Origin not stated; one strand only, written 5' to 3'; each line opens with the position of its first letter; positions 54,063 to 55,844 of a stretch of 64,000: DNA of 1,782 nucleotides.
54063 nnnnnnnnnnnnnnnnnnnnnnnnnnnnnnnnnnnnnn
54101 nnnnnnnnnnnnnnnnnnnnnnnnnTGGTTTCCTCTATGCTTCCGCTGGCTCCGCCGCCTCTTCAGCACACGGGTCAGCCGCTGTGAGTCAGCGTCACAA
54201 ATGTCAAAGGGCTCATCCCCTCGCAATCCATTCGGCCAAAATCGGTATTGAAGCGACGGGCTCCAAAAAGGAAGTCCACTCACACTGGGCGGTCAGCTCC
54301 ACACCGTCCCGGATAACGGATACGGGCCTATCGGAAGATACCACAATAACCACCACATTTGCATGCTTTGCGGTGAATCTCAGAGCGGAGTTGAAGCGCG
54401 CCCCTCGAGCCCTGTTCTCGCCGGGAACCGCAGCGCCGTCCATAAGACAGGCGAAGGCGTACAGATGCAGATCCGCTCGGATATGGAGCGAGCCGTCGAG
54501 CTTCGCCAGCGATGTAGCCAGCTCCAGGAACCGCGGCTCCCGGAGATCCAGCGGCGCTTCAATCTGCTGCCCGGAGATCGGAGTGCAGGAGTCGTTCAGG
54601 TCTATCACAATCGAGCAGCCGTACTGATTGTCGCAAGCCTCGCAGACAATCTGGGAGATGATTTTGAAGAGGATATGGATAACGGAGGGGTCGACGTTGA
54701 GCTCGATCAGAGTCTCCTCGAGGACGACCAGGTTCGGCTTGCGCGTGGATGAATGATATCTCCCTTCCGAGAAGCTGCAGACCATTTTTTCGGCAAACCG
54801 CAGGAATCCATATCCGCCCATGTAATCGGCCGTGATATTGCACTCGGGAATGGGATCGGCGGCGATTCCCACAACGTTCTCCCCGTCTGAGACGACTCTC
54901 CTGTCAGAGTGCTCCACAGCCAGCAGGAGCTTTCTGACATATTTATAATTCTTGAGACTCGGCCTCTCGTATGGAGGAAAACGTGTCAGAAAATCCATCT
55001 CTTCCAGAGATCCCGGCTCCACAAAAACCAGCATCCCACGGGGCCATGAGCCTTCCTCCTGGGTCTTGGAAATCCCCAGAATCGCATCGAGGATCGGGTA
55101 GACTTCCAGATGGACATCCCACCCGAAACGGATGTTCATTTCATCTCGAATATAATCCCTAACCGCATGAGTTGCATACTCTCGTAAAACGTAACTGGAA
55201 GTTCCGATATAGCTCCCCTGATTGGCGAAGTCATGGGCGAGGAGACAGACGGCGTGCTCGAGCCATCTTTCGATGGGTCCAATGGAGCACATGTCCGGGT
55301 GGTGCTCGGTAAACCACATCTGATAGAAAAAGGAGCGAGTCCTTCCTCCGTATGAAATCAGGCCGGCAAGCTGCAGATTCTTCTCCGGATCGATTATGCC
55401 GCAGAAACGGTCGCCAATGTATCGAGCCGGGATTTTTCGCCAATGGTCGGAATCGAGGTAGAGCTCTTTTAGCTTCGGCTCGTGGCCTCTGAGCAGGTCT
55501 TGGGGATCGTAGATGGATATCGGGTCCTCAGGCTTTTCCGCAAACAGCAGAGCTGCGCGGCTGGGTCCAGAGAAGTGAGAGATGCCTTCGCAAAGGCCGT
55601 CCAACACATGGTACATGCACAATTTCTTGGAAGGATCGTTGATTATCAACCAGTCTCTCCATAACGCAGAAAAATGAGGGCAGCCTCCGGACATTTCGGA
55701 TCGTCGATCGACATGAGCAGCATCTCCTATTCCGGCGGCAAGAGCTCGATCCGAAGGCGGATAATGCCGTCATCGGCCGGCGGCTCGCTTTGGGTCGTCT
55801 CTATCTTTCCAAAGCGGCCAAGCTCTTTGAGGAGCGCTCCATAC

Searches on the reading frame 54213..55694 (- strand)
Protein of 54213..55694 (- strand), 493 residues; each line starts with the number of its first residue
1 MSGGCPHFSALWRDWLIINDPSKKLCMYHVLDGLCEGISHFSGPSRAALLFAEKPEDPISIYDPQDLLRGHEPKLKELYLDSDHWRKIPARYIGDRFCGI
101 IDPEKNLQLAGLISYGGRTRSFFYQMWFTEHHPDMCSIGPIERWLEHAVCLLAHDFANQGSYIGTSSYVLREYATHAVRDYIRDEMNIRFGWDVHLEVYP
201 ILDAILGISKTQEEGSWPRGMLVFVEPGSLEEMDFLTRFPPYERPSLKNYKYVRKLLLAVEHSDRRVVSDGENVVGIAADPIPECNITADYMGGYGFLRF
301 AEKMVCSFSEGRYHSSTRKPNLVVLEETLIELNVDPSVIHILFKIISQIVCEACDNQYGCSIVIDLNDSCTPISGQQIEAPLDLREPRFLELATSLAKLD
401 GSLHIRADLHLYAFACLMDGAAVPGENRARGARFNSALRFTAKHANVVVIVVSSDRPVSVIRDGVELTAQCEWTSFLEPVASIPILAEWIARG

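Call 3: search_protein_families(library=pfam, proteins=[window:54213-55694:-], max_evalue=0.01)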
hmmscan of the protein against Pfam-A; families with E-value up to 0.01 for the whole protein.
window:54213-55694:- (493 aa): 3 families
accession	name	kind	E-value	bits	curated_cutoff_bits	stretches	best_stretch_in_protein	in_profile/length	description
PF21749.2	DACND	-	4.7e-78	261.1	27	1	23-192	3-173/173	Probable sensor domain DACND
PF21750.2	DACNH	-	4.6e-30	104.1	27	1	199-306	1-107/107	Probable sensor domain DACNH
PF02457.21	DAC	-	5e-12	45.9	27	1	355-464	9-117/119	DisA bacterial checkpoint controller nucleotide-binding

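Call 4: search_protein_families(library=ncbifam, proteins=[window:54213-55694:-], max_evalue=0.01)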
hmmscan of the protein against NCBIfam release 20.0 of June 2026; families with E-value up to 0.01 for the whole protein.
window:54213-55694:- (493 aa): 1 family
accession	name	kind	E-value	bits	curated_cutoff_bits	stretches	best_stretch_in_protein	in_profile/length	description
NF053872.1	DS2_3_antiphage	equivalog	6.7e-17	61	630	2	391-461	416-487/576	anti-phage protein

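Call 6: find_homologous_proteins(query=window:54213-55694:-)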
Query window:54213-55694:- (493 aa): 1755 proteins with E <= 0.001 among 8000 candidates; the best 120 are listed.
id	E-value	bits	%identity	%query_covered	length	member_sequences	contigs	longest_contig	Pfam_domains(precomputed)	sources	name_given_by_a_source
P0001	0.0e+0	1116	100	97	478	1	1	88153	PF21750.3,PF02457.22,PF21749.3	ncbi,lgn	-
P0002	9.2e-246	834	74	96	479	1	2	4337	PF21750.3,PF02457.22,PF21749.3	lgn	-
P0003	1.0e-239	814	73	95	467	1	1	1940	PF21750.3,PF02457.22,PF21749.3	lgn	-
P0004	3.1e-237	806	72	95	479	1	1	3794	PF21750.3,PF02457.22,PF21749.3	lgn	-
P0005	7.8e-224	762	68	96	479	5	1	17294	PF21750.3,PF02457.22,PF21749.3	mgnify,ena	mgnify:CR=1 FL=1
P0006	2.2e-217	741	65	97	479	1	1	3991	PF21750.3,PF02457.22,PF21749.3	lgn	-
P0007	6.2e-213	726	64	97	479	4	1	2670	PF21750.3,PF02457.22,PF21749.3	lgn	-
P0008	1.2e-212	725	65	96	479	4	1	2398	PF21750.3,PF02457.22,PF21749.3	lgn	-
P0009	4.5e-212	723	66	96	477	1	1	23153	PF21750.3,PF02457.22,PF21749.3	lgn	-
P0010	1.0e-211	722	71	88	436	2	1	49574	PF21750.3,PF02457.22,PF21749.3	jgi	jgi:hypothetical protein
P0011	1.6e-211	721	66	95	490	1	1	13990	PF21750.3,PF02457.22,PF21749.3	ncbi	-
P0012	3.4e-210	717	66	97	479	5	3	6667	PF21750.3,PF02457.22,PF21749.3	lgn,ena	-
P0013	1.6e-208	711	63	96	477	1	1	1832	PF21750.3,PF02457.22,PF21749.3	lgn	-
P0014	3.4e-207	707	62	97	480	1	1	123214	PF21750.3,PF02457.22,PF21749.3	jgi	jgi:hypothetical protein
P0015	4.5e-206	703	64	97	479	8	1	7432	PF21750.3,PF02457.22,PF21749.3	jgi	-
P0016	7.0e-205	699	63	96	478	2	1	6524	PF21750.3,PF02457.22,PF21749.3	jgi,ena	-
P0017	8.2e-205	699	65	96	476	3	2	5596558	PF21750.3,PF02457.22,PF21749.3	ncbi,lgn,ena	-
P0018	9.8e-205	699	63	95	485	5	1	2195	PF21750.3,PF02457.22,PF21749.3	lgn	-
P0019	2.5e-204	698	64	96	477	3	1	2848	PF21750.3,PF02457.22,PF21749.3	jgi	-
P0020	2.8e-204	698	62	96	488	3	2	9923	PF21750.3,PF02457.22,PF21749.3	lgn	-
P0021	7.3e-204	696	61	97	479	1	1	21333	PF21750.3,PF02457.22,PF21749.3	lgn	-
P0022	7.3e-204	696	65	96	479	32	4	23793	PF21750.3,PF02457.22,PF21749.3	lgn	-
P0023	6.6e-203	693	63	96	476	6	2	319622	PF21750.3,PF02457.22,PF21749.3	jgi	-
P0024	4.4e-202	690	64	96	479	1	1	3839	PF21750.3,PF02457.22,PF21749.3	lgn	-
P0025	6.7e-202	690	61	97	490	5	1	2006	PF21750.3,PF02457.22,PF21749.3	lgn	-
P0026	3.6e-201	687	63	96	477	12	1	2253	PF21750.3,PF02457.22,PF21749.3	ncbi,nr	ncbi:MAG: DNA integrity scanning protein DisA nucleotide-binding domain protein [Deltaproteobacteria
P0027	5.4e-201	687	64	96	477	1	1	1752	PF21750.3,PF02457.22,PF21749.3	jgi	jgi:hypothetical protein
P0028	1.5e-200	685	63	96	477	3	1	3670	PF21750.3,PF02457.22,PF21749.3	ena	-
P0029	2.5e-200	684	62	96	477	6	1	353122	PF21750.3,PF02457.22,PF21749.3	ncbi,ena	-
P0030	8.5e-200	683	63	95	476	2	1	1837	PF21750.3,PF02457.22,PF21749.3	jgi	jgi:hypothetical protein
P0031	2.1e-199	681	62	95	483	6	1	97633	PF21750.3,PF02457.22,PF21749.3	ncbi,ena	-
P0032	8.3e-199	679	63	96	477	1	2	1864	PF21750.3,PF02457.22,PF21749.3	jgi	-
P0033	1.4e-198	679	61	96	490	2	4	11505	PF21750.3,PF02457.22,PF21749.3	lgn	-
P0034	1.5e-198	679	63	96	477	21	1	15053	PF21750.3,PF02457.22,PF21749.3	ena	-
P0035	1.8e-198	678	63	96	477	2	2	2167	PF21750.3,PF02457.22,PF21749.3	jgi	-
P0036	1.8e-198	678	62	96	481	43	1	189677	PF21750.3,PF21751.3,PF02457.22,PF21749.3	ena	-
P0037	3.9e-198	677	63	95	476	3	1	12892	PF21750.3,PF02457.22,PF21749.3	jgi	-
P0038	7.1e-198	676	63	96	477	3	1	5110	PF21750.3,PF02457.22,PF21749.3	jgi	jgi:hypothetical protein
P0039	1.4e-197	675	61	96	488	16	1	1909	PF21750.3,PF02457.22,PF21749.3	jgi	jgi:hypothetical protein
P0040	1.6e-197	675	62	96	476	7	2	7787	PF21750.3,PF02457.22,PF21749.3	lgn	-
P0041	2.9e-197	674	61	96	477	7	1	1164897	PF21750.3,PF02457.22,PF21749.3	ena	-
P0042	4.4e-197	674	63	97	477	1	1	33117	PF21750.3,PF02457.22,PF21749.3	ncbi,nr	ncbi:DNA integrity scanning protein DisA nucleotide-binding domain protein [Desulfococcaceae bacteri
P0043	5.5e-197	673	61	96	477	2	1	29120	PF21750.3,PF02457.22,PF21749.3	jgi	jgi:hypothetical protein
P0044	1.0e-196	673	62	96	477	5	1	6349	PF21750.3,PF02457.22,PF21749.3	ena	-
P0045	1.5e-196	672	63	96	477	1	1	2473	PF21750.3,PF21751.3,PF02457.22,PF21749.3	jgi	jgi:hypothetical protein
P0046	1.7e-196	672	61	96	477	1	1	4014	PF21750.3,PF02457.22,PF21749.3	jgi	jgi:hypothetical protein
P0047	1.9e-196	672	61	96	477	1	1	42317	PF21750.3,PF02457.22,PF21749.3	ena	-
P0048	2.4e-196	671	66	88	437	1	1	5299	PF21750.3,PF02457.22,PF21749.3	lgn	-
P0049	2.4e-196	671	61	96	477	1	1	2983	PF21750.3,PF02457.22,PF21749.3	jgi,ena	-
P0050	7.2e-196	670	62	96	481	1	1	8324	PF21750.3,PF02457.22,PF21749.3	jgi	jgi:DNA integrity scanning protein DisA with diadenylate cyclase activity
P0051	7.8e-196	670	62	95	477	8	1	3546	PF21750.3,PF02457.22,PF21749.3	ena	-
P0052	1.5e-195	669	61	96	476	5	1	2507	PF21750.3,PF02457.22,PF21749.3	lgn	-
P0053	1.6e-195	669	61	96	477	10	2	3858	PF21750.3,PF02457.22,PF21749.3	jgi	jgi:hypothetical protein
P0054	1.7e-195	668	61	96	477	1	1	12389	PF21750.3,PF02457.22,PF21749.3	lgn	-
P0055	1.8e-195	668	62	96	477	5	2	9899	PF21750.3,PF02457.22,PF21749.3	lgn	-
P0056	1.9e-195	668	61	96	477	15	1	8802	PF21750.3,PF02457.22,PF21749.3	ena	-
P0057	3.6e-195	667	62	96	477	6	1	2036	PF21750.3,PF02457.22,PF21749.3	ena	-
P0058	8.3e-195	666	62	96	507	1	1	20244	PF21750.3,PF02457.22,PF21749.3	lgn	-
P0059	1.1e-194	666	60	96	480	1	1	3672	PF21750.3,PF02457.22,PF21749.3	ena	-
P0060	1.2e-194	666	61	96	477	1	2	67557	PF21750.3,PF02457.22,PF21749.3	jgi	jgi:Probable sensor domain DACND/Probable sensor domain DACNH/DisA bacterial checkpoint controller n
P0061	1.5e-194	665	62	96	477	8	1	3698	PF21750.3,PF02457.22,PF21749.3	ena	-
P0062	3.2e-194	664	61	95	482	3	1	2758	PF21750.3,PF02457.22,PF21749.3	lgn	-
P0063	3.3e-194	664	61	96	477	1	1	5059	PF21750.3,PF02457.22,PF21749.3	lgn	-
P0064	5.7e-194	663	62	95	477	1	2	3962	PF21750.3,PF02457.22,PF21749.3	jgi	jgi:hypothetical protein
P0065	9.1e-194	663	63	95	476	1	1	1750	PF21750.3,PF02457.22,PF21749.3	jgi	jgi:hypothetical protein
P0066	2.7e-193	661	61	96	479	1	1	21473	PF21750.3,PF02457.22,PF21749.3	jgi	jgi:hypothetical protein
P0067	5.0e-193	660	60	95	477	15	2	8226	PF21750.3,PF02457.22,PF21749.3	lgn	-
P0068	5.7e-193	660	62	94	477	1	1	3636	PF21750.3,PF02457.22,PF21749.3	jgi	jgi:hypothetical protein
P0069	7.9e-193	660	61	95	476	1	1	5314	PF21750.3,PF02457.22,PF21749.3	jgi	-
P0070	9.4e-193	659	59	96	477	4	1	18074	PF21750.3,PF02457.22,PF21749.3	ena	-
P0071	1.2e-192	659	61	96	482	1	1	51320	PF21750.3,PF02457.22,PF21749.3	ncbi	ncbi:DNA integrity scanning protein DisA nucleotide-binding domain protein [Thermodesulfobacteriota 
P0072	1.6e-192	659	61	96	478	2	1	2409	PF21750.3,PF02457.22,PF21749.3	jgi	jgi:hypothetical protein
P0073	1.7e-192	659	62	96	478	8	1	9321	PF21750.3,PF02457.22,PF21749.3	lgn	-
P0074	3.3e-192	658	61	96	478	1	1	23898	PF21750.3,PF02457.22,PF21749.3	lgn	-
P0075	4.6e-192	657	61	96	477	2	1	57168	PF21750.3,PF02457.22,PF21749.3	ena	-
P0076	5.5e-192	657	60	96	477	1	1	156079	PF21750.3,PF02457.22,PF21749.3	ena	-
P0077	7.4e-192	657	60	96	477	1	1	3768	PF21750.3,PF02457.22,PF21749.3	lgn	-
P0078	8.0e-192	656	61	96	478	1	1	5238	PF21750.3,PF02457.22,PF21749.3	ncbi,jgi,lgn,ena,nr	ncbi:MAG: DNA integrity scanning protein DisA nucleotide-binding domain protein [Proteobacteria bact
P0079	1.0e-191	656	60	96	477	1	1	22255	PF21750.3,PF02457.22,PF21749.3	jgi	jgi:hypothetical protein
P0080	1.6e-191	655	60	96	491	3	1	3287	PF21750.3,PF02457.22,PF21749.3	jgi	jgi:hypothetical protein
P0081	1.8e-191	655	58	98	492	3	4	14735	PF21750.3,PF02457.22,PF21749.3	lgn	-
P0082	8.5e-191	653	61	96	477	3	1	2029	PF21750.3,PF02457.22,PF21749.3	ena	-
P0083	9.7e-191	653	61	96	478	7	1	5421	PF21750.3,PF02457.22,PF21749.3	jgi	-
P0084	2.5e-190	651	60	95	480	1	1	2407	PF21750.3,PF02457.22,PF21749.3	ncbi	-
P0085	3.9e-190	651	62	96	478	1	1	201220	PF21750.3,PF02457.22,PF21749.3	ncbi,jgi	ncbi:MAG: diadenylate cyclase [Desulfobacterales bacterium]|jgi:hypothetical protein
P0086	4.3e-190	651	58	96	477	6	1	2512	PF21750.3,PF02457.22,PF21749.3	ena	-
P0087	5.4e-190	650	60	97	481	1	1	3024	PF21750.3,PF02457.22,PF21749.3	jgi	-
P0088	6.8e-190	650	59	96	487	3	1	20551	PF21750.3,PF02457.22,PF21749.3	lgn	-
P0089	1.6e-189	649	59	97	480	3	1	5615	PF21750.3,PF02457.22,PF21749.3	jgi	-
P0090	2.9e-189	648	60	95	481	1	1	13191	PF21750.3,PF02457.22,PF21749.3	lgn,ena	-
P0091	4.9e-189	647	59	97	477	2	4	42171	PF21750.3,PF02457.22,PF21749.3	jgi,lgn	-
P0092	6.1e-189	647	61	95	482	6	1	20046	PF21750.3,PF02457.22,PF21749.3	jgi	-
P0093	1.2e-188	646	58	96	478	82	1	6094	PF21750.3,PF02457.22,PF21749.3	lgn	-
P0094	2.0e-188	645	57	97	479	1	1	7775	PF21750.3,PF02457.22,PF21749.3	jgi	jgi:hypothetical protein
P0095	2.7e-188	645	59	96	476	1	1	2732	PF21750.3,PF02457.22,PF21749.3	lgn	-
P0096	4.3e-188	644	61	96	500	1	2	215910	PF21750.3,PF02457.22,PF21749.3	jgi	jgi:Probable sensor domain DACND/Probable sensor domain DACNH/DisA bacterial checkpoint controller n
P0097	5.5e-188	644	59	96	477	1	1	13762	PF21750.3,PF02457.22,PF21749.3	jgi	jgi:sensor domain DACND-containing protein/sensor domain DACNH-containing protein/DisA checkpoint co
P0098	1.2e-187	643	60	96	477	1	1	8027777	PF21750.3,PF02457.22,PF21749.3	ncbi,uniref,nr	ncbi:DNA integrity scanning protein DisA nucleotide-binding domain protein [Desulfonema magnum]|unir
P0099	1.4e-187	642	59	96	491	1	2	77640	PF21750.3,PF02457.22,PF21749.3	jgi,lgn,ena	jgi:hypothetical protein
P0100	2.7e-187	641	60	96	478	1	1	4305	PF21750.3,PF02457.22,PF21749.3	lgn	-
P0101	2.8e-187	641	59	96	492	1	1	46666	PF21750.3,PF02457.22,PF21749.3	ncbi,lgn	ncbi:MAG: DNA integrity scanning protein DisA nucleotide-binding domain protein [Syntrophobacteracea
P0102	3.4e-187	641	61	95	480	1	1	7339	PF21750.3,PF02457.22,PF21749.3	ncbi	-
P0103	5.2e-187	641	62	92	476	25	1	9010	PF21750.3,PF02457.22,PF21749.3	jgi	-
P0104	6.9e-187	640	60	96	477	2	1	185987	PF21750.3,PF02457.22,PF21749.3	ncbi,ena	-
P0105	8.7e-187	640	62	91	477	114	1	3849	PF21750.3,PF02457.22,PF21749.3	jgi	jgi:hypothetical protein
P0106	1.8e-186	639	58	96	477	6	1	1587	PF21750.3,PF02457.22,PF21749.3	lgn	-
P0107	2.1e-186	638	61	96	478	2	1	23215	PF21750.3,PF02457.22,PF21749.3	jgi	jgi:hypothetical protein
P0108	2.2e-186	638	60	95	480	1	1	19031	PF21750.3,PF02457.22,PF21749.3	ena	-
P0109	2.2e-186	638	58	97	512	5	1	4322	PF21750.3,PF02457.22,PF21749.3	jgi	jgi:hypothetical protein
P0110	2.4e-186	638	58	96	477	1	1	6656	PF21750.3,PF02457.22,PF21749.3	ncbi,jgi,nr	ncbi:MAG: DNA integrity scanning protein DisA nucleotide-binding domain protein [Deltaproteobacteria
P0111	2.6e-186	638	59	95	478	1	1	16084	PF21750.3,PF02457.22,PF21749.3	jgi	jgi:hypothetical protein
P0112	3.7e-186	638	59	96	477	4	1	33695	PF21750.3,PF02457.22,PF21749.3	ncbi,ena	-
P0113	4.1e-186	638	59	95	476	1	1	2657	PF21750.3,PF02457.22,PF21749.3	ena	-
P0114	5.8e-186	637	61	95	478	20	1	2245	PF21750.3,PF02457.22,PF21749.3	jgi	-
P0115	1.0e-185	636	59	96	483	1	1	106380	PF21750.3,PF02457.22,PF21749.3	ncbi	-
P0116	1.2e-185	636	59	95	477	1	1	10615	PF21750.3,PF02457.22,PF21749.3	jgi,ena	-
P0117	1.3e-185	636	60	95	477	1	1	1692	PF21750.3,PF02457.22,PF21749.3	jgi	-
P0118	1.5e-185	636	60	97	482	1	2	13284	PF21750.3,PF02457.22,PF21749.3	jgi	jgi:hypothetical protein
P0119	2.1e-185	635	60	96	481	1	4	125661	PF21750.3,PF02457.22,PF21749.3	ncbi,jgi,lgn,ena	jgi:hypothetical protein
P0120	2.2e-185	635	58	96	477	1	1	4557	PF21750.3,PF02457.22,PF21749.3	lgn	-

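Call 14: find_related_loci(query=A1, collection=genome_contigs, flank=8000)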
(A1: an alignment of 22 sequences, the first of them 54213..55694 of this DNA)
Query A1 (493 aa) in genome_contigs; peptide patterns used: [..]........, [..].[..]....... (x = any residue, [..] = any of these).
550 stretches matched a pattern; 476 encode a relative of the query (tblastn E <= 1e-3); the best 80 are kept; 80 distinct loci.
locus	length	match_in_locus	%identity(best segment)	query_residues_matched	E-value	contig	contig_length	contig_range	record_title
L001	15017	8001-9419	68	19-490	0e+0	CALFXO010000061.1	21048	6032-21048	MAG TPA_asm: uncultured Syntrophobacteraceae bacterium isolate SRR3330210_bin.40_CONCOCT_v1.1_MAG genome assembly, conti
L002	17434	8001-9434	64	16-492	0e+0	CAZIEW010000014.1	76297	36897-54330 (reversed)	MAG TPA_asm: uncultured Syntrophobacteraceae bacterium isolate SRP278314_co1_305 genome assembly, contig: NODE_436_lengt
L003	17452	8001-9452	65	8-490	0e+0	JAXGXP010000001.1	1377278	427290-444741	MAG: Syntrophobacteraceae bacterium isolate AnMBR.bin493 bin493_1, whole genome shotgun sequence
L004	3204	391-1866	62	2-492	0e+0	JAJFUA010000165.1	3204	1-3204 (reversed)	MAG: Desulfobacteraceae bacterium isolate bin.361 k141_3603002, whole genome shotgun sequence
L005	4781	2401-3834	62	16-492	0e+0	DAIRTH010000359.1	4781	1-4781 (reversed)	MAG TPA_asm: Syntrophobacteraceae bacterium isolate CTOTU7634 NODE_28376_length_4781_cov_6.240372, whole genome shotgun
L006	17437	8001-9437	65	13-490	0e+0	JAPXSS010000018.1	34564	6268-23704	MAG: Syntrophobacteraceae bacterium isolate binned_ad_9.201 NODE_1340_length_34564_cov_2.341058, whole genome shotgun se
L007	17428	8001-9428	65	18-492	0e+0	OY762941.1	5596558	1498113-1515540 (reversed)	MAG: uncultured Syntrophobacter sp. isolate 8beb1b32-fcc7-4ae2-b8e9-2f20d438afad genome assembly, chromosome: 1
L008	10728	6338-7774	63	13-490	0e+0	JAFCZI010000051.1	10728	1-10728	MAG: Deltaproteobacteria bacterium isolate AB_03_Bin_182 AB_03_Bin_182_scaffold_6732, whole genome shotgun sequence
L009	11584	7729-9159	63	17-492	0e+0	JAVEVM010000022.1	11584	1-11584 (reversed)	MAG: Desulforhabdus sp. isolate BF4_121 NODE_18025_length_11584_cov_3.071834_Biofilm4, whole genome shotgun sequence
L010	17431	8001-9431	62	16-491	0e+0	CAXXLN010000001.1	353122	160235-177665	MAG: Desulfatiglandales bacterium isolate 53c9cee3-5eb1-4031-9065-1ba860722897 genome assembly, contig: contig_1, whole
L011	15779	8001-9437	62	13-490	0e+0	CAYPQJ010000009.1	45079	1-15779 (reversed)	MAG TPA_asm: uncultured Desulfobacteraceae bacterium isolate binchicken_co51_216 genome assembly, contig: NODE_136_lengt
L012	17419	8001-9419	61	19-490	0e+0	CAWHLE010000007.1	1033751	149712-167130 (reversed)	MAG: uncultured delta proteobacterium isolate MFD02416.bin.2.187 genome assembly, contig: contig_17221, whole genome sho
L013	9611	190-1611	62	18-490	0e+0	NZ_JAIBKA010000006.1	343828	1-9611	Desulfoferrobacter suflitae strain DRH4 contig_6, whole genome shotgun sequence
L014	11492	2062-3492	63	17-492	0e+0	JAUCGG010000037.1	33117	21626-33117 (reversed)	Desulfococcaceae bacterium HSG8 NODE_49_length_33117, whole genome shotgun sequence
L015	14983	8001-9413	62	23-492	0e+0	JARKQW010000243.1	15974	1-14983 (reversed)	MAG: Syntrophobacteraceae bacterium isolate Reactor_metabat.49_sub k141_130678, whole genome shotgun sequence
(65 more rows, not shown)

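Call 18: find_encoding_contigs(protein=P0001, flank=10000, max_places=3)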
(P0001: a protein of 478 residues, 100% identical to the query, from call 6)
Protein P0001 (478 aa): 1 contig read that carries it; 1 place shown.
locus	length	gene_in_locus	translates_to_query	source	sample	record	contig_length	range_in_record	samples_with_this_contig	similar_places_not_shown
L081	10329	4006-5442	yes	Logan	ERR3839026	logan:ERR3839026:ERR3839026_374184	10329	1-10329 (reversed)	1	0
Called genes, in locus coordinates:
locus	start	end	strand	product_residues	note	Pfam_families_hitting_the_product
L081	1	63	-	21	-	?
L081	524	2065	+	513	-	-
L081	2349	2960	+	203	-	PF04542:Sigma70_r2, PF08281:Sigma70_r4_2, PF04545:Sigma70_r4 (weak)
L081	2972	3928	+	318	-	-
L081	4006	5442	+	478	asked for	PF21749:DACND, PF21750:DACNH, PF02457:DAC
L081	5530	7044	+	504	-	PF08448:PAS_4 (weak), PF13188:PAS_8 (faint), PF13426:PAS_9 (weak), PF00989:PAS (weak), PF08447:PAS_3, PF00989:PAS (weak), PF13426:PAS_9 (weak)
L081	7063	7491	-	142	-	PF00072:Response_reg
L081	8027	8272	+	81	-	PF18505:DUF5619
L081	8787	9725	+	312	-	PF02153:PDH_N, PF20463:PDH_C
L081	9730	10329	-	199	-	?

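Call 19: find_encoding_contigs(protein=P0010, flank=8000, max_places=3)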
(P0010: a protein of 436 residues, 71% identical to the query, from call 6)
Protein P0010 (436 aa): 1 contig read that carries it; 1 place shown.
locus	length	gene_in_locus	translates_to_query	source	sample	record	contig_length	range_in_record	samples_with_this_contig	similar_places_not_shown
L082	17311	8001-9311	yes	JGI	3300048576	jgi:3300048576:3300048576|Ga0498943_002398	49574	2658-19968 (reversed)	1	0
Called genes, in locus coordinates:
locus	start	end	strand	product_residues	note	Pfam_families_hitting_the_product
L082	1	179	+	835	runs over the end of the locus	PF02518:HATPase_c, PF00072:Response_reg, PF01590:GAF, PF13185:GAF_2, PF00512:HisKA, PF02518:HATPase_c, PF00072:Response_reg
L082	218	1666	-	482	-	PF00089:Trypsin, PF13365:Trypsin_2, PF00595:PDZ, PF13180:PDZ_2, PF17820:PDZ_6, PF00595:PDZ, PF13180:PDZ_2, PF17820:PDZ_6, +2 more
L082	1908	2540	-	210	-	PF00072:Response_reg, PF00196:GerE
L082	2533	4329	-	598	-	PF02743:dCache_1, PF00672:HAMP, PF07730:HisKA_3, PF02518:HATPase_c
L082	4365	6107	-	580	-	PF07969:Amidohydro_3, PF01979:Amidohydro_1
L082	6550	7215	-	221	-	PF01694:Rhomboid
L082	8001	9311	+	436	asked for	PF21749:DACND, PF21750:DACNH, PF02457:DAC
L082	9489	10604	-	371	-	PF12679:ABC2_membrane_2, PF12698:ABC2_membrane_3, PF01061:ABC2_membrane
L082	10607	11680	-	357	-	PF12679:ABC2_membrane_2, PF12698:ABC2_membrane_3, PF01061:ABC2_membrane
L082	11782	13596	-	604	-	PF13476:AAA_23 (faint), PF00004:AAA (faint), PF00005:ABC_tran, PF13555:AAA_29 (faint), PF00005:ABC_tran, PF13304:AAA_21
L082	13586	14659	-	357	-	PF25973:BSH_CzcB (faint), PF25881:HH_YBHG, PF25954:Beta-barrel_RND_2 (faint), PF25876:HH_MFP_RND, PF25990:Beta-barrel_YknX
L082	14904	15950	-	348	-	PF13413:HTH_25, PF13464:RodZ_C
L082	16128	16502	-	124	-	-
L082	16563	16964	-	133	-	-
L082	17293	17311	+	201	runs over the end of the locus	PF04255:DUF433, PF18478:PIN_10 (weak), PF18480:DUF5615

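Call 20: find_encoding_contigs(protein=P0002, flank=5000, max_places=3)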
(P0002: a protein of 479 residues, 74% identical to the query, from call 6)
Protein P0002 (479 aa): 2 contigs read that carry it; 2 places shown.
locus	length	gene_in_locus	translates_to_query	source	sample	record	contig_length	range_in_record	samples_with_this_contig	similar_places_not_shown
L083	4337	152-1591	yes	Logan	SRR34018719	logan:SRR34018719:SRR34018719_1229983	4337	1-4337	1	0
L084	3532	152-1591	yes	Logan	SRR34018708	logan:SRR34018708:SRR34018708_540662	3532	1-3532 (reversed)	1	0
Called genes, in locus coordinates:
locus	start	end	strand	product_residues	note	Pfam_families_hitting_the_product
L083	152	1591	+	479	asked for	PF21749:DACND, PF21750:DACNH, PF02457:DAC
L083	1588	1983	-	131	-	PF00126:HTH_1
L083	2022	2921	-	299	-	PF01553:Acyltransferase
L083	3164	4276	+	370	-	PF07885:Ion_trans_2, PF22614:Slo-like_RCK (weak), PF02254:TrkA_N, PF02080:TrkA_C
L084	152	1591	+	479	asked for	PF21749:DACND, PF21750:DACNH, PF02457:DAC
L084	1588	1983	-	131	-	PF00126:HTH_1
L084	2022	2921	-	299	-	PF01553:Acyltransferase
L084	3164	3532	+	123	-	?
